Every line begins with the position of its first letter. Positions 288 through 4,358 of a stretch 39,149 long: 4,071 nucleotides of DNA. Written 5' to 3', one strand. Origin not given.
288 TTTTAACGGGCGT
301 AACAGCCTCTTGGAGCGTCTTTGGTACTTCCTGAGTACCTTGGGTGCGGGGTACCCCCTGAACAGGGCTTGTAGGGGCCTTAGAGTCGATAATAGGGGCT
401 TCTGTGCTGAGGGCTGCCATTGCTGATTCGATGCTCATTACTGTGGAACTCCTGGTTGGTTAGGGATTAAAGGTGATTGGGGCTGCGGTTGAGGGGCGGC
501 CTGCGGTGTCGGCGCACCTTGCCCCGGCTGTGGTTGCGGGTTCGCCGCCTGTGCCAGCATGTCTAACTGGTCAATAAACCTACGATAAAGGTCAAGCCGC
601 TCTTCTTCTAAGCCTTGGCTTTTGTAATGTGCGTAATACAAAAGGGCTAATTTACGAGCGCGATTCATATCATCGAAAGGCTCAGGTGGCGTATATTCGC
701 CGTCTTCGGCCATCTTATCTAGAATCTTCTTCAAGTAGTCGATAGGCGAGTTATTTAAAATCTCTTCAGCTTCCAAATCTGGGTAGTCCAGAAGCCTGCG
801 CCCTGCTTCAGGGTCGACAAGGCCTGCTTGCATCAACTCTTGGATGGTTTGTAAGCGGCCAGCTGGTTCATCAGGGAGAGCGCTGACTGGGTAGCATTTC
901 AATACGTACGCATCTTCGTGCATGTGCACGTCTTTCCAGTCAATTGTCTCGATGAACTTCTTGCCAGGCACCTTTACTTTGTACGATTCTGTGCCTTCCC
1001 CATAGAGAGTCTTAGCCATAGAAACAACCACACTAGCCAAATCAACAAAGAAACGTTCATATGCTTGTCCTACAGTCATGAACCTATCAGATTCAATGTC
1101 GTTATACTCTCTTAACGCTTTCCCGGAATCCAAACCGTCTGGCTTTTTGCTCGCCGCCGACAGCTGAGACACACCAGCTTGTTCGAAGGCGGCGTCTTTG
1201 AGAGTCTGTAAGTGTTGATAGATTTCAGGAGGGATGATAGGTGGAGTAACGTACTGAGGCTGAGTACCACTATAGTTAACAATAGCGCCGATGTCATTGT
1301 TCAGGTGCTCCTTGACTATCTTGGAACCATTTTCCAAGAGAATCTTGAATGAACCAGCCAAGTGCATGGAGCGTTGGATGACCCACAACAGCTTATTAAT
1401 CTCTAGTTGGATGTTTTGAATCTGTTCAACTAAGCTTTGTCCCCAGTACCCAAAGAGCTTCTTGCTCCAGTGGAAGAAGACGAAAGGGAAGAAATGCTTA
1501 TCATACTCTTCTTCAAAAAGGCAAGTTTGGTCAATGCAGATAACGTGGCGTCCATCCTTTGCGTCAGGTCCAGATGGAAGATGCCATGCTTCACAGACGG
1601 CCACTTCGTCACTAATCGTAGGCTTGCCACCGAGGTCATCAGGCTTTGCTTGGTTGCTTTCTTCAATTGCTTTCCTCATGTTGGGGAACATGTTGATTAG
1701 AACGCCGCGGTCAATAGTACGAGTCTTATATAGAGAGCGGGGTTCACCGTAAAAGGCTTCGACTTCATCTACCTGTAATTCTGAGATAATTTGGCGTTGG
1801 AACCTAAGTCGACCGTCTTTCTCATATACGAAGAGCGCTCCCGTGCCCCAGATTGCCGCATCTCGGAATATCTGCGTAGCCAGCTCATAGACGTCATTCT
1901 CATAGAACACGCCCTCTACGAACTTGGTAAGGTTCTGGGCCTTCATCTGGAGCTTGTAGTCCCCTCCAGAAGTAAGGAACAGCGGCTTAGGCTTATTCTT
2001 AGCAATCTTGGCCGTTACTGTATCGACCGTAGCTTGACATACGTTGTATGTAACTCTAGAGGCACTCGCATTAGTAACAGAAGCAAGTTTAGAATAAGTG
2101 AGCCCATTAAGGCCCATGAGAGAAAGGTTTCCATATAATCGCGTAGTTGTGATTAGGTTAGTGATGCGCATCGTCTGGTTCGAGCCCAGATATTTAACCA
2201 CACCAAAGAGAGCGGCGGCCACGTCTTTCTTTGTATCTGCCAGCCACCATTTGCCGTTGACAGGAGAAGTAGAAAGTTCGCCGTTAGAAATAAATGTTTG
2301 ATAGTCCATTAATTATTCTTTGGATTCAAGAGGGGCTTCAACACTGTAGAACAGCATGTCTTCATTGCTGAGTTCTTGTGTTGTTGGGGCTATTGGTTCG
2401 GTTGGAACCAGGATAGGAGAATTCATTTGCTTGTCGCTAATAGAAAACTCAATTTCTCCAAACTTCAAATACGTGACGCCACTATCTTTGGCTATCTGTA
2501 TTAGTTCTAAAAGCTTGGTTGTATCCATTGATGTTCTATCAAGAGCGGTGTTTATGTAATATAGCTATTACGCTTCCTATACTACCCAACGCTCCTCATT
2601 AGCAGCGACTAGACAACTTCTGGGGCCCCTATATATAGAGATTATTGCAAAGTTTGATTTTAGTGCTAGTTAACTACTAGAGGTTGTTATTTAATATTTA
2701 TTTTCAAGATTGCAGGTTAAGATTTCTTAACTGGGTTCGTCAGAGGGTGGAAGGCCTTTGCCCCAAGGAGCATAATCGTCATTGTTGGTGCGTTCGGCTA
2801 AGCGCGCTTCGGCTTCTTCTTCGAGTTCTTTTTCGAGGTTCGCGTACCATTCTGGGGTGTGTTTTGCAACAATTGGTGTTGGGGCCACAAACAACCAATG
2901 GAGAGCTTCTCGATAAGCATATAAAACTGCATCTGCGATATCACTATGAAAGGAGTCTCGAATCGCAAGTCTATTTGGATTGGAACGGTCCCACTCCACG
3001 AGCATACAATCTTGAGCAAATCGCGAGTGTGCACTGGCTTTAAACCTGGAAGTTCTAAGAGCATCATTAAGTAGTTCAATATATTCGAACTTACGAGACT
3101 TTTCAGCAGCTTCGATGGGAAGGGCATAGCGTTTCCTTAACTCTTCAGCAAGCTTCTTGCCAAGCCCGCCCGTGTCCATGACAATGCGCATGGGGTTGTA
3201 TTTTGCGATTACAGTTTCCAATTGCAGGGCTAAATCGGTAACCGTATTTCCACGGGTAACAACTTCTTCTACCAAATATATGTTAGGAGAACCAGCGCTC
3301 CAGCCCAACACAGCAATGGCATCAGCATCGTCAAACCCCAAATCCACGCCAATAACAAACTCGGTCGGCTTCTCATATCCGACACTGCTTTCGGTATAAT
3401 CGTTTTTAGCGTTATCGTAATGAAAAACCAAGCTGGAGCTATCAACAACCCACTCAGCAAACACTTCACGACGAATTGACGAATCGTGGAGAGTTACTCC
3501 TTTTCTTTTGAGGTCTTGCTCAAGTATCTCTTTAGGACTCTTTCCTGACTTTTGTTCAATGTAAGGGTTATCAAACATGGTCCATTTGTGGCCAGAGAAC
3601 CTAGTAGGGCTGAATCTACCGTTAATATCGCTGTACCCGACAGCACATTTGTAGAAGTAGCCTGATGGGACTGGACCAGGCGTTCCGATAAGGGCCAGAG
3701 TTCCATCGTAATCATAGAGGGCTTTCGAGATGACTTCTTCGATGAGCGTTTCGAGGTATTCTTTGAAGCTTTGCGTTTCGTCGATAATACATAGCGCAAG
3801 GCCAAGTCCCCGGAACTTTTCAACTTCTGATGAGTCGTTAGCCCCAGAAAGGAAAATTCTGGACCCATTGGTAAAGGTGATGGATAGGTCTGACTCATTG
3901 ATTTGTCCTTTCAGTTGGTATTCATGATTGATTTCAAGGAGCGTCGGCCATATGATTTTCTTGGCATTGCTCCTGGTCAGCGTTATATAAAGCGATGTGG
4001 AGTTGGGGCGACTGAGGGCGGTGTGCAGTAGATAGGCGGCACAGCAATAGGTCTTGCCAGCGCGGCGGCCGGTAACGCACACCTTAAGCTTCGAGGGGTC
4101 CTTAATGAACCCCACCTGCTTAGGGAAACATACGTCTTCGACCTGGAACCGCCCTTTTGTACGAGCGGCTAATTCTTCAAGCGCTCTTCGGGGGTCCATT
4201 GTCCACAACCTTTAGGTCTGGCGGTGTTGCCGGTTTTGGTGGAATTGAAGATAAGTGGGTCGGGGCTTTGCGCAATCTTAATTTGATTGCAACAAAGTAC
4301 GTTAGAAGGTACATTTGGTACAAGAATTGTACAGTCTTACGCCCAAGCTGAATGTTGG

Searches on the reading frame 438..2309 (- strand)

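Call 11: search_protein_families(library=pfam, proteins=[window:438-2309:-], max_evalue=0.01)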
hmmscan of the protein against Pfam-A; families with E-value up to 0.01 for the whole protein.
window:438-2309:- (623 aa): 3 families
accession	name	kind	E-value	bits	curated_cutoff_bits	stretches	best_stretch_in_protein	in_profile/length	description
PF23899.1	SU10_portal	-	7.3e-10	38.3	30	1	232-395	270-434/593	Phage SU10 portal protein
PF16510.12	P22_portal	-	1.2e-08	34.4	26.1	1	80-242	40-208/594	Phage P22-like portal protein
PF05133.19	SPP1_portal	-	0.00044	19.8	25.5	0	349-447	264-360/416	Phage portal protein, SPP1 Gp6-like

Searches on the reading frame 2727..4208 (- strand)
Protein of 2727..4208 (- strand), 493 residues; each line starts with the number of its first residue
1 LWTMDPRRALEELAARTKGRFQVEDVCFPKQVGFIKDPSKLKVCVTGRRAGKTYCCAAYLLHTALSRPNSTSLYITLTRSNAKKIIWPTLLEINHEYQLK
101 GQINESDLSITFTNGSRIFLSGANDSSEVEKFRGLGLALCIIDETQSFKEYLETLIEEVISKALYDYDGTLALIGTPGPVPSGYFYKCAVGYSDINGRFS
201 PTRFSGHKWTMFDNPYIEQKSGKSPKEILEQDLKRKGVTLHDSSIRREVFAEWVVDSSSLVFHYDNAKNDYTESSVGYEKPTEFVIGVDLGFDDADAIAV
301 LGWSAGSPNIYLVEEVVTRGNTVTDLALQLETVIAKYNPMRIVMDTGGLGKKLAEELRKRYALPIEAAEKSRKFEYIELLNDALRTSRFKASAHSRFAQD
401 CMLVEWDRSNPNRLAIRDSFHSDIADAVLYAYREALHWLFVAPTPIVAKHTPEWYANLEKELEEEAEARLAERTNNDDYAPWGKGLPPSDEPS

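Call 11: search_protein_families(library=pfam, proteins=[window:2727-4208:-], max_evalue=0.01)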
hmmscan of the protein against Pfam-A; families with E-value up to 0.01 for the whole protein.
window:2727-4208:- (493 aa): 4 families
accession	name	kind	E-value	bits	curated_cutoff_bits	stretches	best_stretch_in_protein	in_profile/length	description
PF03237.21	Terminase_6N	-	1.3e-07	31.9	22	1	44-154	2-116/215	Terminase large subunit, T4likevirus-type, N-terminal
PF04466.19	Terminase_3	-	2.7e-07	30.8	23.2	1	40-233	3-191/201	Phage terminase large subunit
PF17289.8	Terminase_6C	-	1e-06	29.2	22.6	1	286-395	1-115/155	Terminase RNaseH-like domain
PF13401.12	AAA_22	-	0.0034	18.1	27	0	48-177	14-124/130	AAA domain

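Call 106: search_dna_similar(query=window:2727-4208:-, collection=phages, mode=protein, max_rows=10)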
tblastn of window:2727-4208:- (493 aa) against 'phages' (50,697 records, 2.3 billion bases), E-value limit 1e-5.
Records with a match: 93; places in all: 93; records where one place covers at least 80% of the query: 0.
Best place of each record, by identity: <60% 93.
By first word of the organism name: Staphylococcus 28; Vibrio 15; Rhizobium 10; Pelagibacter 9; Pseudomonas 6; Klebsiella 6; Escherichia 4; Caudoviricetes 3; Stenotrophomonas 2; Leptospira 2; and 7 more.
By host as written in the record: Vibrio breoganii 15; Staphylococcus aureus 12; - 11; Pseudomonas syringae pv. actinidiae 3; Candidatus Pelagibacter sp. HTCC1062 3; Staphylococcus aureus E-1 2; Staphylococcus aureus 100 2; Pseudomonas syringae pv. avii 2; and 37 more.
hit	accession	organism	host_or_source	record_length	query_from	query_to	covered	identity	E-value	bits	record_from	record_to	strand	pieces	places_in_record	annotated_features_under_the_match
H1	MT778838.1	Rhizobium phage V1VFA-S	-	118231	2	348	70%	26.9%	4e-17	91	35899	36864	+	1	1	putative terminase large subunit | HTH - DNA binding domain protein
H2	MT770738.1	Rhizobium phage B1VFA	Rhizobium leguminosarum VF39SM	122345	2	348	70%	26.6%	5e-17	91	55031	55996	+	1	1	putative terminase large subunit | HTH - DNA binding domain-containing protein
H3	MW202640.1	Caudoviricetes sp.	Manatee Spring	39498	40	366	66%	25.8%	4e-9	66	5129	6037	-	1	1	large subunit terminase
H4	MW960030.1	Rhizobium phage RHph_X66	R. phaseoli sv. phaseoli INC 2-5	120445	35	348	64%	26.3%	2e-16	89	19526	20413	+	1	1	terminase large subunit protein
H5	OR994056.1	Leptolyngbya phage Lbo402-yong5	Leptolyngbya boryana (basionym: ...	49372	30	360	67%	24.6%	2e-7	60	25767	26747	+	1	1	large subunit terminase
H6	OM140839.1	Pseudomonas phage ZY21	Pseudomonas syringae pv. actinidiae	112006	29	354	66%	24.8%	2e-11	73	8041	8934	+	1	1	large terminase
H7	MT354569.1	Pseudomonas phage phiK7B1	Pseudomonas syringae pv. actinidiae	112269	29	354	66%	24.8%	2e-11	73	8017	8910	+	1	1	large terminase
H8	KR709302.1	Staphylococcus phage 55-2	Staphylococcus aureus JP8361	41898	23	362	69%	23.7%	3e-6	56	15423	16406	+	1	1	terminase large subunit | terminase small subunit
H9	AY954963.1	Staphylococcus phage 55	-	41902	23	362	69%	23.7%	3e-6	56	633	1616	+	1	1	ORF009 | ORF038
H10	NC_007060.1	Staphylococcus phage 55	Staphylococcus aureus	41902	23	362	69%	23.7%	3e-6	56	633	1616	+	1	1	terminase large subunit | terminase small subunit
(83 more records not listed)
